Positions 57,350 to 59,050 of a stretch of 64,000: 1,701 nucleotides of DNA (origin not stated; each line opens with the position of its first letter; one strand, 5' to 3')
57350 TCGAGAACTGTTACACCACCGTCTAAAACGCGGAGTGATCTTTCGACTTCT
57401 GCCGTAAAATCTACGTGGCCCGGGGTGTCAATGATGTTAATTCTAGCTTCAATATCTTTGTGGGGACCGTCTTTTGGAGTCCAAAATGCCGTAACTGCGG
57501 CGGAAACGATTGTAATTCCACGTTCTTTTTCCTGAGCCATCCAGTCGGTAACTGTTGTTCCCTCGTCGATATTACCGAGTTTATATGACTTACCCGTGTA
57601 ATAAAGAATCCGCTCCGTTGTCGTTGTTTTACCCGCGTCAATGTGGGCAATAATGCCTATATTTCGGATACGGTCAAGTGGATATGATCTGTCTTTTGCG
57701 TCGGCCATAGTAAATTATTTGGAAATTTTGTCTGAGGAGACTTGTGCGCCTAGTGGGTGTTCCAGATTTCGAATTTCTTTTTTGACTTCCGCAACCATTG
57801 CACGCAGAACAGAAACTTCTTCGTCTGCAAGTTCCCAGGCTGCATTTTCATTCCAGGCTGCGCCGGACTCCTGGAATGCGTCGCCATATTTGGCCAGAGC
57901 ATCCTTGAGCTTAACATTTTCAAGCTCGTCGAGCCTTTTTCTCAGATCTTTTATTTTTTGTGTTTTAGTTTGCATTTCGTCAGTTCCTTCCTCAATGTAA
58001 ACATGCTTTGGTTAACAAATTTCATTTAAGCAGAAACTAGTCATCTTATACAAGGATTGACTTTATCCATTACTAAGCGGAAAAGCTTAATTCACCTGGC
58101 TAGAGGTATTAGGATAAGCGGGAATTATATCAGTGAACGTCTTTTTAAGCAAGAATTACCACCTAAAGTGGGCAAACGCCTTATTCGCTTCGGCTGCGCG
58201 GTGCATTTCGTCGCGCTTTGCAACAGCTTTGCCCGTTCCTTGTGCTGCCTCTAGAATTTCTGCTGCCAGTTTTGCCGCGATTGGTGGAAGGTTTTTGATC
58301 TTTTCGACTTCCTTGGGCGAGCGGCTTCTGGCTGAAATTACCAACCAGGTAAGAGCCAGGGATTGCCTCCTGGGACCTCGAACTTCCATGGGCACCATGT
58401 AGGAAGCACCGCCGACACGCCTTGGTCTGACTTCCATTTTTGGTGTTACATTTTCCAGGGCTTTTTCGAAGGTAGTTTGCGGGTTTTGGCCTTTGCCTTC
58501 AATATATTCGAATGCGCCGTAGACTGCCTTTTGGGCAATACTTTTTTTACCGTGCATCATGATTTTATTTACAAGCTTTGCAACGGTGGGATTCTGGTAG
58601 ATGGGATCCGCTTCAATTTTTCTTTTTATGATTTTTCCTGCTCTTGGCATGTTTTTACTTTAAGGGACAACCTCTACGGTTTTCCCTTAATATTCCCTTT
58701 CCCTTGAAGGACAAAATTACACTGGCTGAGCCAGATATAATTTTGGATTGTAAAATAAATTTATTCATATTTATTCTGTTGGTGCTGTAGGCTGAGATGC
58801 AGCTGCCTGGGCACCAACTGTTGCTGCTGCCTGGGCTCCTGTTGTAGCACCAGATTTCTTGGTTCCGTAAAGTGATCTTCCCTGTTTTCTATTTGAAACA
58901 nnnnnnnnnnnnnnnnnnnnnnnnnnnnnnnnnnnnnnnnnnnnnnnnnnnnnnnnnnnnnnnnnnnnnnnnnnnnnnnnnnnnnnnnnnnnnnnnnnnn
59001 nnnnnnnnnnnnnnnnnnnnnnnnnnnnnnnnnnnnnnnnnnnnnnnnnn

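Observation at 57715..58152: Stand-alone GreA-N-domain-like coiled-coil gene inserted between rpsG and fusA, with its own extended -10 promoter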

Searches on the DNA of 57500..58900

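Call 16: search_rna_families(source=window, start=57500, end=58900, threshold=evalue, max_evalue=1)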
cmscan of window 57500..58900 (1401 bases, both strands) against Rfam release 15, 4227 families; matches with E-value up to 1: 1.
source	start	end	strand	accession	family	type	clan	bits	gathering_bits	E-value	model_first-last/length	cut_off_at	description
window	58189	58243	-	RF01051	c-di-GMP-I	Cis-reg; riboswitch;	CL00126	19.9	35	0.43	1-87/87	no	c-di-GMP-I riboswitch aptamer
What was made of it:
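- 57976..58117 (-): Putative 5' leader of about 140 nt between the -10 element and the X start codon. Rfam gives no family match (call 16).
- Tried and rejected: It gave only a sub-threshold c-di-GMP-I hit inside rpsG (E = 0.43), which I dismiss as chance (call 16).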
